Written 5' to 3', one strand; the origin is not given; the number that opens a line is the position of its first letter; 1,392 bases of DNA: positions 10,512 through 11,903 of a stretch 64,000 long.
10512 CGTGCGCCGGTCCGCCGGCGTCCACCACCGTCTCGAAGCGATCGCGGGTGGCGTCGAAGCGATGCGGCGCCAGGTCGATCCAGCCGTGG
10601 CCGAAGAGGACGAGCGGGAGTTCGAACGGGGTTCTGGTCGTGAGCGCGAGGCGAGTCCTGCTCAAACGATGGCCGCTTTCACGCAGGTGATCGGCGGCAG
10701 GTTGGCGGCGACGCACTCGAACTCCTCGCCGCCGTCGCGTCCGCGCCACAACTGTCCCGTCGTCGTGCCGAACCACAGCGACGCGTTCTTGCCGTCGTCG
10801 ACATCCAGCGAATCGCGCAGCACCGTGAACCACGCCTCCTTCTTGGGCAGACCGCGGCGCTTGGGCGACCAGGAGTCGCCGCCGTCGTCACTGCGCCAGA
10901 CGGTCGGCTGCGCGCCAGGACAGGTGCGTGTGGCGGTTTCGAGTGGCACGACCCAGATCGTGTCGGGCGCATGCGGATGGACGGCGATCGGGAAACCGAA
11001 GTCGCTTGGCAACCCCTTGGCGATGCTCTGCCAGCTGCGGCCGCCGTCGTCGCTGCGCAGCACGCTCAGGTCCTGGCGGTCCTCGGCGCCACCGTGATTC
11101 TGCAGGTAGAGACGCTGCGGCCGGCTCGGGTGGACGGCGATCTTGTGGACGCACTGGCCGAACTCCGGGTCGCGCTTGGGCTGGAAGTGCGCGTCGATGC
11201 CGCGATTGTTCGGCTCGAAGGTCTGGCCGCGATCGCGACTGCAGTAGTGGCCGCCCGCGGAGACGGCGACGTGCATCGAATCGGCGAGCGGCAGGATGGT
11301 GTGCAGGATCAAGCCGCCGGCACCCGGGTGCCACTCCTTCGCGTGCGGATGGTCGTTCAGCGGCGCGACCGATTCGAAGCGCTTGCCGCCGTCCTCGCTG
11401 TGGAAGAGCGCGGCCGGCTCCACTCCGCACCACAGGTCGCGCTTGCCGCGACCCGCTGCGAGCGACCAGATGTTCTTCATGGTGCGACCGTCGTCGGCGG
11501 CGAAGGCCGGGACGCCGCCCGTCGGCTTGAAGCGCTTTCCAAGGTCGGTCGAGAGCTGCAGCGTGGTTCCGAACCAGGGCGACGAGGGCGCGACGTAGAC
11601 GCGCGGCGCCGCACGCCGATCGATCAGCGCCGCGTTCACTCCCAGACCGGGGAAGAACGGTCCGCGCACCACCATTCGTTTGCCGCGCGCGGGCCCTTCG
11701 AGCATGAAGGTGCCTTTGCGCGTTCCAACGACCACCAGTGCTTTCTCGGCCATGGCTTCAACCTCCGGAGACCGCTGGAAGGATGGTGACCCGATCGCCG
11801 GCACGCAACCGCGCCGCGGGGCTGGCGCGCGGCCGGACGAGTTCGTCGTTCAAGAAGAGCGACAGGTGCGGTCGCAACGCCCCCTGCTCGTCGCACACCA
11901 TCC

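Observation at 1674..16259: About 15 co-directional, tightly packed minus-strand genes form one super-cluster mixing peptide/amino-acid catabolism, RNA/DNA modification and envelope functions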

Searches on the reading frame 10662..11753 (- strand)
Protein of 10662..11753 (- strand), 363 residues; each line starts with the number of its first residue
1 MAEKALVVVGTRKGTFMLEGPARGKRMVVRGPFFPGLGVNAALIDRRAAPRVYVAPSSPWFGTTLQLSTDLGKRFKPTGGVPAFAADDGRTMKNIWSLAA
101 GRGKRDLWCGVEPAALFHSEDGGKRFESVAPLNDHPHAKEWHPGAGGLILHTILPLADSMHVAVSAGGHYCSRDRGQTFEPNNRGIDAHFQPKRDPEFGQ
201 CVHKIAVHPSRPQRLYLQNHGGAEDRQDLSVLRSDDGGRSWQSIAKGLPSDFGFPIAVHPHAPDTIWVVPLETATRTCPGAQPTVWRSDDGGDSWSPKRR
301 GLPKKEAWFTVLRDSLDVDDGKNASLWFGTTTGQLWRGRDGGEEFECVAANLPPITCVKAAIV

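Call 7: search_protein_families(library=pfam, proteins=[window:10662-11753:-], max_evalue=0.01)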
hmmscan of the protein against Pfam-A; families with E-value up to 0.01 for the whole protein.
window:10662-11753:- (363 aa): 4 families
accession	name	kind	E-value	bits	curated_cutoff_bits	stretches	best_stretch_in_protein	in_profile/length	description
PF02012.26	BNR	-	1.9e-10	39.6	27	0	286-297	1-12/12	BNR/Asp-box repeat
PF15902.12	Sortilin-Vps10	-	4.1e-10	39.5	33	1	116-247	3-115/446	Sortilin, neurotensin receptor 3,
PF13088.12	BNR_2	-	4.8e-06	26.6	31.4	1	221-307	10-105/277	BNR repeat-like domain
PF14870.12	PSII_BNR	-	0.0011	18.7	27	0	107-133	75-100/303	Photosynthesis system II assembly factor YCF48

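Call 9: find_encoding_contigs(protein=window:10662-11753:-, flank=10000, max_places=6)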
Protein window:10662-11753:- (363 aa): 1 contig read that carries it; 1 place shown.
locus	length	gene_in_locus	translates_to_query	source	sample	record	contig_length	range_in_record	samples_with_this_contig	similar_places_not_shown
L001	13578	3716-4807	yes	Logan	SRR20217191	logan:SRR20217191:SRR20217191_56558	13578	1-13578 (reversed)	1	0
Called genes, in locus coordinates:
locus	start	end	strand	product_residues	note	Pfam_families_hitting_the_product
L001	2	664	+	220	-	?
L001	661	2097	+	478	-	PF05195:AMP_N, PF00557:Peptidase_M24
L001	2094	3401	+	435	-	PF00375:SDF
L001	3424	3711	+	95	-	PF02597:ThiS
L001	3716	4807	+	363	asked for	PF02012:BNR (faint), PF13088:BNR_2 (faint), PF15902:Sortilin-Vps10 (weak)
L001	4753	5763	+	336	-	-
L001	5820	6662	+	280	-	PF00588:SpoU_methylase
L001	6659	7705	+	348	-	PF00534:Glycos_transf_1, PF13692:Glyco_trans_1_4, PF13524:Glyco_trans_1_2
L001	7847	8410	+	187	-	-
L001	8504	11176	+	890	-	PF00069:Pkinase, PF07714:PK_Tyr_Ser-Thr, PF03781:FGE-sulfatase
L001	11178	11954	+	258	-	-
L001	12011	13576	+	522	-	?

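Call 10: search_protein_families(library=ncbifam, proteins=[window:10662-11753:-], max_evalue=0.01)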
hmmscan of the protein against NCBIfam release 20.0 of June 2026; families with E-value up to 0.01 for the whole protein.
window:10662-11753:- (363 aa): 2 families
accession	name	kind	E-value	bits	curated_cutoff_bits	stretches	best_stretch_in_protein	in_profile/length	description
NF045728.1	glycosyl_F510_1955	equivalog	3.5e-13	49.4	175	1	226-351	69-176/246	F510_1955 family glycosylhydrolase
NF010237.0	PRK13684.1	equivalog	0.0061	15.6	326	0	107-130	102-125/334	photosynthesis system II assembly factor Ycf48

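Call 11: find_homologous_proteins(query=window:10662-11753:-, max_evalue=1e-10)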
Query window:10662-11753:- (363 aa): 6437 proteins with E <= 1e-10 among 8000 candidates; the best 120 are listed.
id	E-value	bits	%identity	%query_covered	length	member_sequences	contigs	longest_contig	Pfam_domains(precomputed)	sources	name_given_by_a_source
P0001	1.9e-253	859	100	100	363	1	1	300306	PF02012.27,PF15902.13,PF13088.13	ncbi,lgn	-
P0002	1.6e-204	698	80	100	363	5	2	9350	PF02012.27,PF15902.13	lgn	-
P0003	1.6e-192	658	75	100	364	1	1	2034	PF15899.12,PF02012.27,PF15902.13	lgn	-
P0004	7.6e-186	636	73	100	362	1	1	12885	PF15902.13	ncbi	-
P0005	2.2e-179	615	71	100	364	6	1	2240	PF15899.12,PF02012.27,PF15902.13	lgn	-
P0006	3.5e-177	608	71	100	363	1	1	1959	PF15899.12,PF02012.27,PF15902.13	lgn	-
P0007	3.9e-177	607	69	100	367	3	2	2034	PF15899.12,PF02012.27,PF15902.13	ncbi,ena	-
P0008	1.9e-174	599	70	100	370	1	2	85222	PF15902.13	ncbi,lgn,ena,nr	ncbi:MAG: exo-alpha-sialidase [Planctomycetes bacterium]|nr:exo-alpha-sialidase [Planctomycetota bac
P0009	1.4e-172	592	69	100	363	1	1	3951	PF02012.27,PF15902.13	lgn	-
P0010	4.8e-168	577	65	100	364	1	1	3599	PF15899.12,PF02012.27,PF15902.13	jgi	jgi:hypothetical protein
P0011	5.7e-168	577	67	100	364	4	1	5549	PF02012.27,PF15902.13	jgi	jgi:hypothetical protein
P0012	5.9e-168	577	66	100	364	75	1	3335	PF02012.27,PF15902.13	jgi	jgi:hypothetical protein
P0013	6.1e-168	577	66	100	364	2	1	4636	PF15902.13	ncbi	-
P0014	1.3e-167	576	66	100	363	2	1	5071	PF15902.13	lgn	-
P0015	5.3e-167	574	66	100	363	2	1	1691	PF15902.13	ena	-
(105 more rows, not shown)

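Call 13: find_related_loci(query=A1, collection=genome_contigs, flank=10000)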
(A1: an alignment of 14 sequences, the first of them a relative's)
Query A1 (363 aa) in genome_contigs; peptide patterns used: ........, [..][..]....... (x = any residue, [..] = any of these).
600 stretches matched a pattern (row limit reached: there are more); 597 encode a relative of the query (tblastn E <= 1e-3); the best 80 are kept; 80 distinct loci.
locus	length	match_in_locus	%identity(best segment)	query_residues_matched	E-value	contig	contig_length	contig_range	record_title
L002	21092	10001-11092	66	1-363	5e-163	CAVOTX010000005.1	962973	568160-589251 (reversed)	MAG: uncultured Planctomycetia bacterium isolate MFD00082.bin.2.35 genome assembly, contig: contig_2548, whole genome sh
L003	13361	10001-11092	66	1-363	5e-160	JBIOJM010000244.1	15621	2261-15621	MAG: Isosphaerales bacterium isolate GcC5-13 k141_131800_length_15621_cov_34.0641, whole genome shotgun sequence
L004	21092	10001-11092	62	1-363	1e-158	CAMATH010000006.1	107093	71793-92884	MAG: Planctomicrobium piriforme isolate LH-05nov19-129 genome assembly, contig: LH-05nov19-C181, whole genome shotgun se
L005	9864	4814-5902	59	1-363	2e-145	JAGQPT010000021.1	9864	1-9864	MAG: Planctomycetales bacterium isolate HKST-UBA47 k127_190573, whole genome shotgun sequence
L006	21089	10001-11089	57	1-363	5e-143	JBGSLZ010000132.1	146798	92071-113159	MAG: Rubripirellula sp. isolate JTS-AC219 k141_576018, whole genome shotgun sequence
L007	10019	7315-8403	57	1-363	7e-142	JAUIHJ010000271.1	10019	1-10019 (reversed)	MAG: bacterium isolate Co_bin.204 NODE_37596_length_10019_cov_0.861100, whole genome shotgun sequence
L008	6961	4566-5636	58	1-357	2e-141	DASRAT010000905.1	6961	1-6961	MAG TPA_asm: Gemmataceae bacterium isolate SMAG_U11125 k141_4977508, whole genome shotgun sequence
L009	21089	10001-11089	56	1-363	4e-141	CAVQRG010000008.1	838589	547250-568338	MAG: uncultured Planctomycetaceae bacterium isolate MFD09779.bin.2.42 genome assembly, contig: contig_38805, whole genom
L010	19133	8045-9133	57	1-363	2e-140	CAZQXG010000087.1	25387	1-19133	MAG TPA_asm: uncultured Alcaligenaceae bacterium isolate binchicken_co95_139 genome assembly, contig: NODE_828_length_25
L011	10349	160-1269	57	1-363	8e-141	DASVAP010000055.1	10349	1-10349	MAG TPA_asm: Planctomycetota bacterium isolate SMAG_U1956 k141_689198, whole genome shotgun sequence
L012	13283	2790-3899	57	1-363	1e-140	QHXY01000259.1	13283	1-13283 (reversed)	MAG: Acidobacteria bacterium isolate gp22 AA3 14_0903_13_30cm_scaffold_3797826_curated, whole genome shotgun sequence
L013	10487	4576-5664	56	1-363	2e-140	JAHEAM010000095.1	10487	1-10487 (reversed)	MAG: Planctomycetaceae bacterium isolate Ww107 NODE_14888_length_10487_cov_2.084989, whole genome shotgun sequence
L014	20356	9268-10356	56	1-363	2e-140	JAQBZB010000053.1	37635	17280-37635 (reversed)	MAG: Planctomycetota bacterium isolate casp150-mb.46 NODE_2844_length_37635_cov_0.132353, whole genome shotgun sequence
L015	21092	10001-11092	55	1-363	1e-139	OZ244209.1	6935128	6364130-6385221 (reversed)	MAG: Pirellulaceae bacterium isolate 335d7ba8-2d67-459b-ad1e-6de88e14e5f0 genome assembly, chromosome: 2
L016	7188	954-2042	56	1-363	2e-139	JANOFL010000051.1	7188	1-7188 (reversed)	MAG: Planctomycetota bacterium isolate SOY_64_metabat_58 SOY_64_k141_803436, whole genome shotgun sequence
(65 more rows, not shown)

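Call 16: find_encoding_contigs(protein=P0008, flank=10000, max_places=2)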
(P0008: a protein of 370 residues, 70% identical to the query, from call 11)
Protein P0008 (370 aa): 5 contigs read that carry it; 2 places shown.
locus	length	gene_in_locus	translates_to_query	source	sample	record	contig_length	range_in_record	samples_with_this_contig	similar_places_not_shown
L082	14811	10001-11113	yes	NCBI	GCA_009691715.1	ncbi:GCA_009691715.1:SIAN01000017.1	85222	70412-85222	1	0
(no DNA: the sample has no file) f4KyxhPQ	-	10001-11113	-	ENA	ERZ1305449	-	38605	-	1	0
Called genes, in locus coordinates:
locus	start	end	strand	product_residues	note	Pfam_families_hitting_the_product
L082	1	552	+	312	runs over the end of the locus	PF01297:ZnuA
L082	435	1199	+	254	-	PF02463:SMC_N (faint), PF00005:ABC_tran, PF13304:AAA_21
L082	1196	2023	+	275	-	PF00950:ABC-3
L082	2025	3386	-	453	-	PF13517:FG-GAP_3 (faint), PF01839:FG-GAP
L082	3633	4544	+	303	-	-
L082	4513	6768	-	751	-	PF00930:DPPIV_N, PF26549:Tricorn_N, PF02129:Peptidase_S15, PF00326:Peptidase_S9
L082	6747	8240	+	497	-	PF00282:Pyridoxal_deC, PF01212:Beta_elim_lyase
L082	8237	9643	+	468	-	PF05195:AMP_N, PF00557:Peptidase_M24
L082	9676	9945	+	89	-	PF02597:ThiS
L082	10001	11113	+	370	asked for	PF15902:Sortilin-Vps10 (faint)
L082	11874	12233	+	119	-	-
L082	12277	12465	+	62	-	-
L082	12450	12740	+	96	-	PF05016:ParE_toxin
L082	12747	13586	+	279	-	PF00588:SpoU_methylase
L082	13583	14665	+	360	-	PF00534:Glycos_transf_1, PF13692:Glyco_trans_1_4, PF13524:Glyco_trans_1_2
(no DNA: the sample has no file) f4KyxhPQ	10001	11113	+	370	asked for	PF15902:Sortilin-Vps10 (faint)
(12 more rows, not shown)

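Call 17: find_encoding_contigs(protein=P0004, flank=10000, max_places=2)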
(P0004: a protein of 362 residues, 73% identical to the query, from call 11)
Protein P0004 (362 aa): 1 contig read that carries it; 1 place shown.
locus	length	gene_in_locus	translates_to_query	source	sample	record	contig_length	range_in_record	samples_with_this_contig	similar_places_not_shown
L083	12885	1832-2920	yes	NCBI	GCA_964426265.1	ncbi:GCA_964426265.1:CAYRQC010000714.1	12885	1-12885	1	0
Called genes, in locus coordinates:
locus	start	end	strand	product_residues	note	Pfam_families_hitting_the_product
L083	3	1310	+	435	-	?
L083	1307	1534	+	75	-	-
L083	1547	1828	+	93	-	PF02597:ThiS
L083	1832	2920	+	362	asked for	PF15902:Sortilin-Vps10 (weak)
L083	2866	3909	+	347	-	-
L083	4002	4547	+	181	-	-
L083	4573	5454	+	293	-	PF00588:SpoU_methylase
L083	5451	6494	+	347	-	PF00534:Glycos_transf_1, PF13692:Glyco_trans_1_4, PF13524:Glyco_trans_1_2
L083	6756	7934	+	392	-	PF00589:Phage_integrase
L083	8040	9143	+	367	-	-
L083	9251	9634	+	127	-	PF07618:DUF1580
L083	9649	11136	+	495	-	PF00772:DnaB (weak), PF13481:AAA_25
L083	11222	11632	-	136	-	-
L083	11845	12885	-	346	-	?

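Call 18: find_encoding_contigs(protein=P0002, flank=10000, max_places=2)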
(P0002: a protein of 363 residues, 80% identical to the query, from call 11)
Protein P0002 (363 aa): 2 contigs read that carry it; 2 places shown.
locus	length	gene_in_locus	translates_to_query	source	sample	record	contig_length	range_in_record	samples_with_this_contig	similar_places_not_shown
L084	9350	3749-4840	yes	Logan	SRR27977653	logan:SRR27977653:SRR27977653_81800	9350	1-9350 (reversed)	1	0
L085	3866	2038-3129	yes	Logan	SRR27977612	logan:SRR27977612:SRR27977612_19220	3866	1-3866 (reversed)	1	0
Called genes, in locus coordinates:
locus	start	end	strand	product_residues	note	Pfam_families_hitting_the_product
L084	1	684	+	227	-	?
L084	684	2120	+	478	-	PF05195:AMP_N, PF00557:Peptidase_M24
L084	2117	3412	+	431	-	PF00375:SDF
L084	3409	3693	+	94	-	PF02597:ThiS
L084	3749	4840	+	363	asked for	PF02012:BNR (faint), PF15902:Sortilin-Vps10 (weak)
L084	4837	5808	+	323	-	-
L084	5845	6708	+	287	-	PF00588:SpoU_methylase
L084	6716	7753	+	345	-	PF00534:Glycos_transf_1, PF13692:Glyco_trans_1_4, PF13524:Glyco_trans_1_2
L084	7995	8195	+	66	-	-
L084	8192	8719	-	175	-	-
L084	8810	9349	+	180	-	?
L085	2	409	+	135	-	?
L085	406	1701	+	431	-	PF00375:SDF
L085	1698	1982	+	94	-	PF02597:ThiS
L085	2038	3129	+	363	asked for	PF02012:BNR (faint), PF15902:Sortilin-Vps10 (weak)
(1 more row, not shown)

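Call 20: search_solved_structures(query=A1, max_evalue=1, show_alignments=1)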
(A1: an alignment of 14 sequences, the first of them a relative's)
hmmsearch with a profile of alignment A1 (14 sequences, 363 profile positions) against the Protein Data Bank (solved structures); distinct sequences matched with E-value up to 1: 23.
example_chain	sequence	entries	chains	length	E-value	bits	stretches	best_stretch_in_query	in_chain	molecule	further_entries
3b7f_A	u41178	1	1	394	4.8e-79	269.3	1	5-361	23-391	Glycosyl hydrolase, BNR repeat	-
2cn3_A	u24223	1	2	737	5.3e-10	42.2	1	255-349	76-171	BETA-1,4-XYLOGLUCAN HYDROLASE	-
2cn2_A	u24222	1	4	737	6.2e-10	42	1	255-349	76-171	BETA-1,4-XYLOGLUCAN HYDROLASE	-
6p2m_A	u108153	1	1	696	4.9e-07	32.5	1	225-353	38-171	Type 3a cellulose-binding domain protein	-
6p2n_A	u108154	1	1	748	1.9e-06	30.5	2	235-351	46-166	Xyloglucanase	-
2ebs_A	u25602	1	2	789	5.3e-06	29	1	202-349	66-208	Oligoxyloglucan reducing end-specific cellobiohydrolase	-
1sqj_A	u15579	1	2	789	5.4e-06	29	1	202-349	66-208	oligoxyloglucan reducing-end-specific cellobiohydrolase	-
5jwz_A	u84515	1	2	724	1.3e-05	27.8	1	230-350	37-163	Cellulose-binding family II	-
3a0f_A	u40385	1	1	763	2.4e-05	26.9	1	204-348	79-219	Xyloglucanase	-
6p2l_A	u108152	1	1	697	5.2e-05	25.8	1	199-349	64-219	Glycosyl hydrolase BNR repeat-containing protein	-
7kn8_A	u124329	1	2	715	0.00011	24.7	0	230-349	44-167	Cellulase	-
8du5_A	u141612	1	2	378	0.0045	19.4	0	213-264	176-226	Sialidase-1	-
4xma_A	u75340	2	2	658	0.027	16.9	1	281-348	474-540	Sialidase B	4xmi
4xe9_A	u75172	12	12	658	0.03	16.7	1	281-348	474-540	Sialidase B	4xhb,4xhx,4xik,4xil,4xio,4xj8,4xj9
4xog_A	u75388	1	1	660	0.031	16.7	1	281-348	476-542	Sialidase B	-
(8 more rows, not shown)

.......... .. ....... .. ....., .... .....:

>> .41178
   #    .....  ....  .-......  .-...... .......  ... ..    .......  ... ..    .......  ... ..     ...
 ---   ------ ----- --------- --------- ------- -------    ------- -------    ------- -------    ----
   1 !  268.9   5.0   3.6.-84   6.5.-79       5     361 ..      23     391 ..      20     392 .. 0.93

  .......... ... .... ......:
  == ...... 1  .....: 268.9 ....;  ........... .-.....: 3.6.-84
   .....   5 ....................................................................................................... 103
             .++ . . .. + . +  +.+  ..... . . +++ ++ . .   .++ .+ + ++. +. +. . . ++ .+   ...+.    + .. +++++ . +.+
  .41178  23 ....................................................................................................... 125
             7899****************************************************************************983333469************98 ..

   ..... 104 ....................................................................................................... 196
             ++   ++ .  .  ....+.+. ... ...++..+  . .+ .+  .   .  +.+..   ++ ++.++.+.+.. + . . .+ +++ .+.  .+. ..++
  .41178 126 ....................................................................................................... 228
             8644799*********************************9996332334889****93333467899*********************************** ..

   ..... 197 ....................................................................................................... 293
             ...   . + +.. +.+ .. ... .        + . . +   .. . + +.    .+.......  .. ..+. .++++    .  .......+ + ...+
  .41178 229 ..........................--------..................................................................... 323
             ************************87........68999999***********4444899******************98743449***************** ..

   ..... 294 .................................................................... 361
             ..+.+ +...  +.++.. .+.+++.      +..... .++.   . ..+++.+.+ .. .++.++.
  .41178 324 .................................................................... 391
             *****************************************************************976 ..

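Call 44: predict_structure(alignment_id=A1)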
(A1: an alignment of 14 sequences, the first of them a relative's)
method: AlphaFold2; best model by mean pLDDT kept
length: 363 residues; sequences in the alignment: 14
mean_pLDDT: 86.8   pTM: 0.89
mean pLDDT of the five models: 86.8, 84.9, 84.6, 83.6, 82.9
residues with pLDDT >= 90: 225; 70-90: 91; 50-70: 31; < 50: 16
segments of 3 or more residues with pLDDT < 50: 143-146, 190-192, 273-279
pLDDT, mean of each block of 10 residues (from residue 1): 91 96 87 96 93 93 94 94 87 93 93 94 95 83 63 93 89 93 75 53 92 91 60 94 85 84 93 50 87 94 75 91 92 92 92 95 94
secondary structure, 60 per line:
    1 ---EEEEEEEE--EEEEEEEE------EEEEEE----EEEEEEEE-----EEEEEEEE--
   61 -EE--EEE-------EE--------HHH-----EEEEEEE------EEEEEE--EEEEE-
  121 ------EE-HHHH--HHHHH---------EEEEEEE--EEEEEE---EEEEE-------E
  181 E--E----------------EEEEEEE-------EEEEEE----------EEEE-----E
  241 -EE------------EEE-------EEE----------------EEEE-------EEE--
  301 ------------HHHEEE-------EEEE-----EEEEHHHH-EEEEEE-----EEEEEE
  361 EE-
elements in order: E4-11 E14-21 E28-33 E38-45 E51-58 E66-68 E94-100 E107-112 E115-119 H130-133 H136-140 E150-156 E159-164 E168-172 E201-207 E215-220 E231-234 E256-258 E266-268 E285-288 E296-298 E316-318 E326-329 E335-338 H339-342 E344-349 E355-362
